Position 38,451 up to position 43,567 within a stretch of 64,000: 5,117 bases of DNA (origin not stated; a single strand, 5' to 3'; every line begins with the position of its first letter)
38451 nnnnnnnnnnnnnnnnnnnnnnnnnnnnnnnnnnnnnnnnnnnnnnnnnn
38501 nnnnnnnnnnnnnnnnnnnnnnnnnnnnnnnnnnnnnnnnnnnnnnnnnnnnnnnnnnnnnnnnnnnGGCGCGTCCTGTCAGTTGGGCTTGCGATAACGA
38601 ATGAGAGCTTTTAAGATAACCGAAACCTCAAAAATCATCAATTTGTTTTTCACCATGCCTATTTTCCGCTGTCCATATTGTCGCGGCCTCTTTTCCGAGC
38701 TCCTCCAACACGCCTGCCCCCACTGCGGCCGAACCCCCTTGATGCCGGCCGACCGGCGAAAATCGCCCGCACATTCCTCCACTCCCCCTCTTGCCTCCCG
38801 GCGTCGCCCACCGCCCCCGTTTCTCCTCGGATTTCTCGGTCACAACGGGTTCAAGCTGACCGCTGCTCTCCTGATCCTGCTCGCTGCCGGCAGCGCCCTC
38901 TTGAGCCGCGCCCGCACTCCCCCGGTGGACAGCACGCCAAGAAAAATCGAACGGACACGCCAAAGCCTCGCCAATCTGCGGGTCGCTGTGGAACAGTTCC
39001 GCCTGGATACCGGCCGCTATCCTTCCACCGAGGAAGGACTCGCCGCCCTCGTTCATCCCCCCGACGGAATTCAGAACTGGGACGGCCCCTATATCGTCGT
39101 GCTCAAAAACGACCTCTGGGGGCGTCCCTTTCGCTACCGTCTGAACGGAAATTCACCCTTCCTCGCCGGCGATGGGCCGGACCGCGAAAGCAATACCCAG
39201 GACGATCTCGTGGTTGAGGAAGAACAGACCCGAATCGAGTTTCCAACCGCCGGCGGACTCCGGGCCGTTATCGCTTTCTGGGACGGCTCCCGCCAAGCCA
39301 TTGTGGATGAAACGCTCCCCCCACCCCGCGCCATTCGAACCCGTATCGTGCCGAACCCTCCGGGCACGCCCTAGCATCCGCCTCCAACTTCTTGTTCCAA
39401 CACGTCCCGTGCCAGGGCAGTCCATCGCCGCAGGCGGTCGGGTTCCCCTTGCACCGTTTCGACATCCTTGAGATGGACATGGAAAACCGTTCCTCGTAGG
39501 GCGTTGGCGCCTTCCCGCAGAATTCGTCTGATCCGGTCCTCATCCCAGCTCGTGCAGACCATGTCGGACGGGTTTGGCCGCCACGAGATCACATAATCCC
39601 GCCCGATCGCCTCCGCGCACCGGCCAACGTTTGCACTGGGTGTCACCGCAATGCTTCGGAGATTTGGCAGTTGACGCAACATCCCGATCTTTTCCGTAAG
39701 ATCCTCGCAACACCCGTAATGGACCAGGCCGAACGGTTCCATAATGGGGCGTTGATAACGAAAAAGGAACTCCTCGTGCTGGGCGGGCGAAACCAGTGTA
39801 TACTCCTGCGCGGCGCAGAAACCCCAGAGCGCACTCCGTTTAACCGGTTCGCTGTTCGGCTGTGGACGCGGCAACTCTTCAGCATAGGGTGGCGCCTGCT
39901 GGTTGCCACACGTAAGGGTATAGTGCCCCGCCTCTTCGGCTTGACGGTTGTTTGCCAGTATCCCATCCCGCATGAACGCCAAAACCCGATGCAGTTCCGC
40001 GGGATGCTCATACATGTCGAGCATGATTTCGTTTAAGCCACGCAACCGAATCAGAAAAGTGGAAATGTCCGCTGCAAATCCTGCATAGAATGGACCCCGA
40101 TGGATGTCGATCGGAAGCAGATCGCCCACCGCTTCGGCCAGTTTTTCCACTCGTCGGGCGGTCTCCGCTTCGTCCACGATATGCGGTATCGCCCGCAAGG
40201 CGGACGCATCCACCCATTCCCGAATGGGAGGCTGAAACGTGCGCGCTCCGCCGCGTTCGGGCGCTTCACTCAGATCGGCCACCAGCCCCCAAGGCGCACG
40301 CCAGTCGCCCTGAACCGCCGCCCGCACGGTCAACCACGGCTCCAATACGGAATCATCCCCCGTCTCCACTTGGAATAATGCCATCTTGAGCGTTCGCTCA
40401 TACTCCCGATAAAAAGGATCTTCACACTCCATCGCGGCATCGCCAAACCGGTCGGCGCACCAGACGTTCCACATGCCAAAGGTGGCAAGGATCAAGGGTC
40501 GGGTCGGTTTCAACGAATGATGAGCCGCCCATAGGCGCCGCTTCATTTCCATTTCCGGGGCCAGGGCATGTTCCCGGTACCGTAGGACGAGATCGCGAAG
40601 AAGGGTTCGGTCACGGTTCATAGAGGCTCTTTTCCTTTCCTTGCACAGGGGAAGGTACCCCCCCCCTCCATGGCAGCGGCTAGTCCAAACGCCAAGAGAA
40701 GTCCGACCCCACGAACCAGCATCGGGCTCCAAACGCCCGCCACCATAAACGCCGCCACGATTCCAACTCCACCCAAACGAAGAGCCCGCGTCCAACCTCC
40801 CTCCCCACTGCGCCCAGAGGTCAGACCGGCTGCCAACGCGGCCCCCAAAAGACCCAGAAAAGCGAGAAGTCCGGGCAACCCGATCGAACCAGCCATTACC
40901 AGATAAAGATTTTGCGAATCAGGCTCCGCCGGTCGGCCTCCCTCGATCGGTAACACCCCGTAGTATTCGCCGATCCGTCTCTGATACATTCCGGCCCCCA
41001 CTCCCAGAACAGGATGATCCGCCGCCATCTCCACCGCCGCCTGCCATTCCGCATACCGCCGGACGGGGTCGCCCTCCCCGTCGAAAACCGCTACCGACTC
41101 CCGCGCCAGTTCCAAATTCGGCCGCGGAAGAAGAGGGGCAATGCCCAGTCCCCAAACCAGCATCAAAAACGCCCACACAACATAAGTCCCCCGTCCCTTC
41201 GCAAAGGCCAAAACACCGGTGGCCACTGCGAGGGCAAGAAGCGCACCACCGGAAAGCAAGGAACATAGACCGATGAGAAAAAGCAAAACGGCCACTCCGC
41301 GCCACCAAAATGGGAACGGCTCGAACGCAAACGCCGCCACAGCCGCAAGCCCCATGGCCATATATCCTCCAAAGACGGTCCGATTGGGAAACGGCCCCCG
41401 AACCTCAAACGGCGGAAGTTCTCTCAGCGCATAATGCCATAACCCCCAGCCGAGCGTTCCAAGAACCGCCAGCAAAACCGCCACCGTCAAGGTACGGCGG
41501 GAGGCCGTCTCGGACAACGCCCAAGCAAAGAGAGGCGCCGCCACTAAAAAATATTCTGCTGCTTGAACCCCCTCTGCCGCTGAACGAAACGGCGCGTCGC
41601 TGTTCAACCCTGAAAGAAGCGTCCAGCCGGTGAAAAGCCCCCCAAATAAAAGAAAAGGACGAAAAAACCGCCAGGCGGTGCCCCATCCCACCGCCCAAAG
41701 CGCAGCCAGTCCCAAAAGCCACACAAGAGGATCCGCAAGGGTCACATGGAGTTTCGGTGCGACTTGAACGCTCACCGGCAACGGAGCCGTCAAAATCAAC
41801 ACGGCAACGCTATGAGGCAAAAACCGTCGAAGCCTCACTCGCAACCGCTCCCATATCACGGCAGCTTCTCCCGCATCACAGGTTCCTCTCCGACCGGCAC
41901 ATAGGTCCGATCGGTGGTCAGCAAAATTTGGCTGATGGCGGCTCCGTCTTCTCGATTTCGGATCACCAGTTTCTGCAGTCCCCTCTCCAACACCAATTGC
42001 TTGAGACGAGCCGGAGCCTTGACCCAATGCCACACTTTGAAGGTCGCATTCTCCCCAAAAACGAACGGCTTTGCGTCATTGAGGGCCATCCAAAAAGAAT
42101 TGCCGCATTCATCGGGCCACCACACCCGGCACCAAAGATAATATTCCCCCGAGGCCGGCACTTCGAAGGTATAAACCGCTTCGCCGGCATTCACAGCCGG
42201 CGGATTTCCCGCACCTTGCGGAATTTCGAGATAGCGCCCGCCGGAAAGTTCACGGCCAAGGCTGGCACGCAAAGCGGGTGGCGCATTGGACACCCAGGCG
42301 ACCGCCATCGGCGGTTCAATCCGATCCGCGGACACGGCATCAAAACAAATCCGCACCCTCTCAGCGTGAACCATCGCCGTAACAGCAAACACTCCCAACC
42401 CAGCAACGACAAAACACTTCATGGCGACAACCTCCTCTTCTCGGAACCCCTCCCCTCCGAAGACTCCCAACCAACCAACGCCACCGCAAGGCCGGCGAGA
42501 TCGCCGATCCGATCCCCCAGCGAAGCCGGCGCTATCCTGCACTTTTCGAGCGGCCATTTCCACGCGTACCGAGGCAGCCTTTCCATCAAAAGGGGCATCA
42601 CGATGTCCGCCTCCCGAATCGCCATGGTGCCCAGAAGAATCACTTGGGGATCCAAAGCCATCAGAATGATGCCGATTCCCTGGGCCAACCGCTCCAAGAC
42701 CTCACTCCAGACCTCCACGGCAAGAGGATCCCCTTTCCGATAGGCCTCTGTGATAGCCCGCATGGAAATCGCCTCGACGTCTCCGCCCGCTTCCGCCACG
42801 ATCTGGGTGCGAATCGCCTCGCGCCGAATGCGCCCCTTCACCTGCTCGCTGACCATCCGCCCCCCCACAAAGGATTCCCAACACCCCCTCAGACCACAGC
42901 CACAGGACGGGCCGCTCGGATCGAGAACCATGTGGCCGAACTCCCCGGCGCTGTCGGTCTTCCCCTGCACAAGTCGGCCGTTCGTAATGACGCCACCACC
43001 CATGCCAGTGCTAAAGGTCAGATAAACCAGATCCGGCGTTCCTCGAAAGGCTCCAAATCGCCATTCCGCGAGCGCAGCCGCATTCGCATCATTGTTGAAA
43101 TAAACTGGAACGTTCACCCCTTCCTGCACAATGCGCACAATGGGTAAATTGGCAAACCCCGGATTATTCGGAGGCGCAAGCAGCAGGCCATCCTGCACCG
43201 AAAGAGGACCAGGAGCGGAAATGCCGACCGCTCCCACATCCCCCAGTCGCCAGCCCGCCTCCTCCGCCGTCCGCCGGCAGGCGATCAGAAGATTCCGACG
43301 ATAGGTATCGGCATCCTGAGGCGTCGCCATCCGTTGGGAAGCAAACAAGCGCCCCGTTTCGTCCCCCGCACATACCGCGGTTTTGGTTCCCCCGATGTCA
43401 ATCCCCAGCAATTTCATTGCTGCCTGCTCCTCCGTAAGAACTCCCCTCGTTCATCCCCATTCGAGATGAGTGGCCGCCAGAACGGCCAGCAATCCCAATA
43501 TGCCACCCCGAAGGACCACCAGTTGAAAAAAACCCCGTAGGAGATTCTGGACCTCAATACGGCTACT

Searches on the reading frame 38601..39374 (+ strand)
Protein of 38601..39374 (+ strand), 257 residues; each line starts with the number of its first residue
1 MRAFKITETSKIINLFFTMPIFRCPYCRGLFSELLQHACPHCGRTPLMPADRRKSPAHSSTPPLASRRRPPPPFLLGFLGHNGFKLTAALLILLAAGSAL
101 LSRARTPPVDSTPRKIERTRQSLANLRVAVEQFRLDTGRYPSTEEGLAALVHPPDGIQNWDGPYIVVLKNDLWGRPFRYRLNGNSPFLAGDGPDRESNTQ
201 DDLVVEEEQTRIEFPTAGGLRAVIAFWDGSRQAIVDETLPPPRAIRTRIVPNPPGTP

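Call 33: search_protein_families(library=pfam, proteins=[window:38601-39374:+], max_evalue=0.001)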
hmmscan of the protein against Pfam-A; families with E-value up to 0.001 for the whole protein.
window:38601-39374:+ (257 aa): 1 family
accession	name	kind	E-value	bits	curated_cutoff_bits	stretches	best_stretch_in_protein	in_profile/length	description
PF08334.16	T2SSG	-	2.9e-18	66.4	21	1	115-201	10-100/108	Type II secretion system (T2SS), protein G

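Call 37: search_protein_families(library=ncbifam, proteins=[window:38601-39371:+], max_evalue=0.001)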
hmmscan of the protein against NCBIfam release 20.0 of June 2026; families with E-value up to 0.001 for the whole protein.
window:38601-39371:+ (257 aa): 1 family
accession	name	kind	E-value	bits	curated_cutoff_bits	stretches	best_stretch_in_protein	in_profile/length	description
TIGR01710.1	typeII_sec_gspG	equivalog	2.9e-15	56.5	88.85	1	111-195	28-119/134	type II secretion system major pseudopilin GspG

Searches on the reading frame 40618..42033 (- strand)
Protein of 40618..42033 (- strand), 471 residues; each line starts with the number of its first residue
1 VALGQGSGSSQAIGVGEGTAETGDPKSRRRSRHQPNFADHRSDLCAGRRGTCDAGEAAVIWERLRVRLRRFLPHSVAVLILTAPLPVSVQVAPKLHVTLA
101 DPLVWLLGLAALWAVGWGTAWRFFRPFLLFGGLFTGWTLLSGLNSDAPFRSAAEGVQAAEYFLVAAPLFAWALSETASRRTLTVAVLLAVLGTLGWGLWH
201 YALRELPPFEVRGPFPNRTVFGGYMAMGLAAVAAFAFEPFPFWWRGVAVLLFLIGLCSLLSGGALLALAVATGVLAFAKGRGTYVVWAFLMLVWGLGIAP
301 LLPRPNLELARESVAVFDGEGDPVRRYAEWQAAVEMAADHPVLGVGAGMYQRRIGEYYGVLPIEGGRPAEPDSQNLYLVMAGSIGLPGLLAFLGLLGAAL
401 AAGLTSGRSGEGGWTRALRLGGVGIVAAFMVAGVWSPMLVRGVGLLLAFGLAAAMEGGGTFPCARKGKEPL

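Call 68: search_protein_families(library=pfam, proteins=[window:40618-42033:-], max_evalue=0.001)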
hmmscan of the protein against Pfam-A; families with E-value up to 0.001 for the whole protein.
window:40618-42033:- (471 aa): 1 family
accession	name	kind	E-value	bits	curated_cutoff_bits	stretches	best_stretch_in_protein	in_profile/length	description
PF04932.20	Wzy_C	-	6.8e-15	55.6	31.7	1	248-393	2-149/149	O-Antigen ligase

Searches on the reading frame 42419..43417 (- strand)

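Call 34: search_protein_families(library=pfam, proteins=[window:42419-43417:-], max_evalue=0.001)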
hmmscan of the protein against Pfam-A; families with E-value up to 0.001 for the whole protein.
window:42419-43417:- (332 aa): 1 family
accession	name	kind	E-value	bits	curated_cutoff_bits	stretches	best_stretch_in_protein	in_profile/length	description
PF00480.26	ROK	-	5.5e-62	210.4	22.9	1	4-305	2-283/294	ROK family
